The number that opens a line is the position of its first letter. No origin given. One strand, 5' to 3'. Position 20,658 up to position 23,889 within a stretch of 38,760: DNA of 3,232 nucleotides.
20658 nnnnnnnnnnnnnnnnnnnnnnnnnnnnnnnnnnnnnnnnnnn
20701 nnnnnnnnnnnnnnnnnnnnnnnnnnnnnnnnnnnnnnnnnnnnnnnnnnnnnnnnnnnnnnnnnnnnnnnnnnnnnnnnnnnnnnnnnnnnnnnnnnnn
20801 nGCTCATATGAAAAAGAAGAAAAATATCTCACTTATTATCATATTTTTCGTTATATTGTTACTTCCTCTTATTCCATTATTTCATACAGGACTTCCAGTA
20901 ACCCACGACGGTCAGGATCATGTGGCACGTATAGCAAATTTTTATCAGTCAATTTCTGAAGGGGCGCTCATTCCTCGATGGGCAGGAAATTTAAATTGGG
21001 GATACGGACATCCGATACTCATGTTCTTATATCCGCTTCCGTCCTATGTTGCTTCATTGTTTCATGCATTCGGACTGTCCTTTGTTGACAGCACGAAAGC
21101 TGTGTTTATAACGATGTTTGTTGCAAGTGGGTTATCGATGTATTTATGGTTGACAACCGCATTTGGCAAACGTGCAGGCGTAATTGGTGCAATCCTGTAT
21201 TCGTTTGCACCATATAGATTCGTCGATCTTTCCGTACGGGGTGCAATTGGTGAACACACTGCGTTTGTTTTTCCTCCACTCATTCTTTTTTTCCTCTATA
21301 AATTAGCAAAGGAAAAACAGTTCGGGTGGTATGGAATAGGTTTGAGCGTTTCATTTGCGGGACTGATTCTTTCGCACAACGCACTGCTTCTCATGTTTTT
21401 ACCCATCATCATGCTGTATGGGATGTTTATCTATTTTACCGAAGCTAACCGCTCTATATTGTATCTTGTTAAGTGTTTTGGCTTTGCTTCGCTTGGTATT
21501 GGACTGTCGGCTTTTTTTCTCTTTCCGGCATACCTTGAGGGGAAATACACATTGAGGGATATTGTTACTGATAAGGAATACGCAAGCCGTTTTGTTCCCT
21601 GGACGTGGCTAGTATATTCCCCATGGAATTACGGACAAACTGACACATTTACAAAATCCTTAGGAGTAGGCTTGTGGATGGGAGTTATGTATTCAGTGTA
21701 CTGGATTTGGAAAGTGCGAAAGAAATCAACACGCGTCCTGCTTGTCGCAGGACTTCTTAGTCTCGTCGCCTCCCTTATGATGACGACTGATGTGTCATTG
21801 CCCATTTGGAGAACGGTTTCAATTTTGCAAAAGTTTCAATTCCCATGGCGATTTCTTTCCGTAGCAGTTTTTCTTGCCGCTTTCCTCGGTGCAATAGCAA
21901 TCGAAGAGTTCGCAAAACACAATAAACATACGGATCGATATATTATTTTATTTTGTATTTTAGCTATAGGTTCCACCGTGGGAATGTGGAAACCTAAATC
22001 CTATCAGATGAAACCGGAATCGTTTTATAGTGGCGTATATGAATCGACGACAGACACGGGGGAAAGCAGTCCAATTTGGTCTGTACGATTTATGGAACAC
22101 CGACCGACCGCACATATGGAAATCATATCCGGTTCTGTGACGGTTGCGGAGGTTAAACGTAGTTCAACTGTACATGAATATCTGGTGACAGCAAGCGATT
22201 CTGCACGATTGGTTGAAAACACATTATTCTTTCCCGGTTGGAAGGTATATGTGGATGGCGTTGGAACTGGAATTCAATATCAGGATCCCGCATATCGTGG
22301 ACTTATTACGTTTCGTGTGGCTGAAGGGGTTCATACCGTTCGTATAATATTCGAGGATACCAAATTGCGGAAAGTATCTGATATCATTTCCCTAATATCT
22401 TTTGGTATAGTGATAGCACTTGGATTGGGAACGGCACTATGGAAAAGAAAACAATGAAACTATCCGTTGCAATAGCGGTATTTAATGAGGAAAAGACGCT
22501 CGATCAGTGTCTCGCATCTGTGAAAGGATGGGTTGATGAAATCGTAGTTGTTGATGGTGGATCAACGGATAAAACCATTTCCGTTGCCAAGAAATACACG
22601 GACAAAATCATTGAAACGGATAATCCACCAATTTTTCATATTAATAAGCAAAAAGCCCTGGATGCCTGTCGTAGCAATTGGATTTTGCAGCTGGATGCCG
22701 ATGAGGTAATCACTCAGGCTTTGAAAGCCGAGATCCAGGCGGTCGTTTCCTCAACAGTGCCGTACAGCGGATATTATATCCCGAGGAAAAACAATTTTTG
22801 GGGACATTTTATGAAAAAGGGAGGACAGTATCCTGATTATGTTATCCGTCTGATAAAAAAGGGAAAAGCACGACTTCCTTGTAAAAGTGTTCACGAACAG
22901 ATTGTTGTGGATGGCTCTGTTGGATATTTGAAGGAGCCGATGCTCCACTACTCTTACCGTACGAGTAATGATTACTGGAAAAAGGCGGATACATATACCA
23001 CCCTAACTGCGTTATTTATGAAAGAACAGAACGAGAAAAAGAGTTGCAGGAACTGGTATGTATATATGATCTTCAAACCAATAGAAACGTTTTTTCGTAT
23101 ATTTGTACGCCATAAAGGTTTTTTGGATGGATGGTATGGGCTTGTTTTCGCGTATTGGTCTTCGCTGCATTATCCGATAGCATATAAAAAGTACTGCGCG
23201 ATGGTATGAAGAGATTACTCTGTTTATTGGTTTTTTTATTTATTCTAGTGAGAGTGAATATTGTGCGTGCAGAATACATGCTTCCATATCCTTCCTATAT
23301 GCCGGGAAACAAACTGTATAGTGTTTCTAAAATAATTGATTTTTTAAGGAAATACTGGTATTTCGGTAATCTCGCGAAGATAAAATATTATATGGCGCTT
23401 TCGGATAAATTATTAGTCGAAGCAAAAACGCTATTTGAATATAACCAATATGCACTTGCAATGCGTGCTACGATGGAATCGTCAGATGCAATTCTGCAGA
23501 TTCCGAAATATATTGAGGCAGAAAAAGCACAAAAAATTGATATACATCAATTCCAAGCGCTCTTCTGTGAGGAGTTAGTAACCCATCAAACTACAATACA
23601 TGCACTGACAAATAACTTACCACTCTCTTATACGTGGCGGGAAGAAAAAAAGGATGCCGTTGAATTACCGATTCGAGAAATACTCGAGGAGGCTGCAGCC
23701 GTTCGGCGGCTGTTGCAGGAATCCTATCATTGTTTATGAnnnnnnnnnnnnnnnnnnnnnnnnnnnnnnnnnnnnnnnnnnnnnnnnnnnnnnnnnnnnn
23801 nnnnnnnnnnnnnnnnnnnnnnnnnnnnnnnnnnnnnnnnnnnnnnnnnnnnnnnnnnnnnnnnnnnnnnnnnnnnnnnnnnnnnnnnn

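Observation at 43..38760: Array of 17 GT-C glycosyltransferases from at least six subfamilies: a candidate extracytoplasmic glycan-building system with unknown acceptor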

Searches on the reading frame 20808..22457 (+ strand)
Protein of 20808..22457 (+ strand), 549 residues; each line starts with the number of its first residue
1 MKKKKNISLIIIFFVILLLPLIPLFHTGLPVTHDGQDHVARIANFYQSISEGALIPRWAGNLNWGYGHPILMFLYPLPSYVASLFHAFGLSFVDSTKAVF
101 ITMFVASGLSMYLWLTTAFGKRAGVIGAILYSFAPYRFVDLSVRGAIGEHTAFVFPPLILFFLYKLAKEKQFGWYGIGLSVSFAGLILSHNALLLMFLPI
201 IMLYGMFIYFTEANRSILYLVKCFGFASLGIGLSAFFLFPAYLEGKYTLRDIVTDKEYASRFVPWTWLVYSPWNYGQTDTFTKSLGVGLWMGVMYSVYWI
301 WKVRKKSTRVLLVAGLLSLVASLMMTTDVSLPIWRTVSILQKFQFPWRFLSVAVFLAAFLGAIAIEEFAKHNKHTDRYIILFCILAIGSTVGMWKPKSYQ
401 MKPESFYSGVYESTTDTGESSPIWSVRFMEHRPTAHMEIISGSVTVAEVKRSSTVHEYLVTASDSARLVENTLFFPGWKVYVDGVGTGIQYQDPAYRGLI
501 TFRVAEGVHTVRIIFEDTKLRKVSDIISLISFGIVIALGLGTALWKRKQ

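Call 4: search_protein_families(library=pfam, proteins=[window:20808-22457:+], max_evalue=0.01)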
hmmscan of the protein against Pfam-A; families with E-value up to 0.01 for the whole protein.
window:20808-22457:+ (549 aa): 2 families
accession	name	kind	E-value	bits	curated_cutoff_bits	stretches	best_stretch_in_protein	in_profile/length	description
PF10131.15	PTPS_related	-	1.3e-11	44.1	26.4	1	76-431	6-340/621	6-pyruvoyl-tetrahydropterin synthase related domain; membrane protein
PF13231.12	PMT_2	-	0.0017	19.1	26.1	1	76-208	4-129/160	Dolichyl-phosphate-mannose-protein mannosyltransferase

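Call 9: search_protein_families(library=ncbifam, proteins=[window:20808-22457:+], max_evalue=0.01)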
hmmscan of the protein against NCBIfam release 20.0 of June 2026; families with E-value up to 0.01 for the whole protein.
window:20808-22457:+ (549 aa): 0 families

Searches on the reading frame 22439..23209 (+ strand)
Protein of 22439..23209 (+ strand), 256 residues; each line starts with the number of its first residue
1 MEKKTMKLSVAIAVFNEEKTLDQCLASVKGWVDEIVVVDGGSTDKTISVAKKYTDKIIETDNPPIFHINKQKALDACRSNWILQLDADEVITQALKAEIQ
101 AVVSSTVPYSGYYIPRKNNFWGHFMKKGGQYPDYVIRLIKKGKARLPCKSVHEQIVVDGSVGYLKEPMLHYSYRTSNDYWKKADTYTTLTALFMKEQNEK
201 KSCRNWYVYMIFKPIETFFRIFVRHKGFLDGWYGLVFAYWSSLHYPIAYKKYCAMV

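Call 4: search_protein_families(library=pfam, proteins=[window:22439-23209:+], max_evalue=0.01)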
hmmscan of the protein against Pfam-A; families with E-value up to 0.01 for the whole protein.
window:22439-23209:+ (256 aa): 2 families
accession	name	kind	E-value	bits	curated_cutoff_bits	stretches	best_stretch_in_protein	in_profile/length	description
PF00535.33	Glycos_transf_2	-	6.3e-17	62.5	23.3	1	9-103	1-104/168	Glycosyl transferase family 2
PF13704.12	Glyco_tranf_2_4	-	2.7e-06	28.2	27.5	1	16-92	2-85/98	Glycosyl transferase family 2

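Call 49: search_protein_families(library=ncbifam, proteins=[window:22439-23209:+], max_evalue=0.00001)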
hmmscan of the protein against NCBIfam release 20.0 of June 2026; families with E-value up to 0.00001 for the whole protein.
window:22439-23209:+ (256 aa): 4 families
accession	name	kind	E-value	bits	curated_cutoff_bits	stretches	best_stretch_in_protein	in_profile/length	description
TIGR04283.1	glyco_like_mftF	equivalog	6.5e-13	48.8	182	1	8-106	1-100/221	TIGR04283 family arsenosugar biosynthesis glycosyltransferase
TIGR04195.1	S_glycosyl_SunS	equivalog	3.3e-11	42.7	350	1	7-102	58-154/421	SunS family peptide S-glycosyltransferase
NF007482.0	PRK10073.1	equivalog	2.1e-09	36.8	423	1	1-93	1-100/334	glycosyltransferase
NF010496.0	PRK13915.1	equivalog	5.7e-08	32.2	262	1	3-61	28-92/307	glucosyl-3-phosphoglycerate synthase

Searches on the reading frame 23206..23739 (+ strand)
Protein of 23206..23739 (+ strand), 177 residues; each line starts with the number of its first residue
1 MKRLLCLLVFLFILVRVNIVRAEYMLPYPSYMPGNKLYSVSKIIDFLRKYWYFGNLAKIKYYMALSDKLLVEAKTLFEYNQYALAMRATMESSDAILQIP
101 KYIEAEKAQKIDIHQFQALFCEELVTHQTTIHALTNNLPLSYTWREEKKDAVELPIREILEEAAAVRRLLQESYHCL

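Call 4: search_protein_families(library=pfam, proteins=[window:23206-23739:+], max_evalue=0.01)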
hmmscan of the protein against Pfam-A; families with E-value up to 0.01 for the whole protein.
window:23206-23739:+ (177 aa): 1 family
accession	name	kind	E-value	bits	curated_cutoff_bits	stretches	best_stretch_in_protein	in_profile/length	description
PF18915.5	DUF5667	-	0.00028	21.7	27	1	32-110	3-81/99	Domain of unknown function (DUF5667)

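Call 9: search_protein_families(library=ncbifam, proteins=[window:23206-23739:+], max_evalue=0.01)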
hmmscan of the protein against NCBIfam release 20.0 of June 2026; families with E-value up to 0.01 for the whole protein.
window:23206-23739:+ (177 aa): 0 families
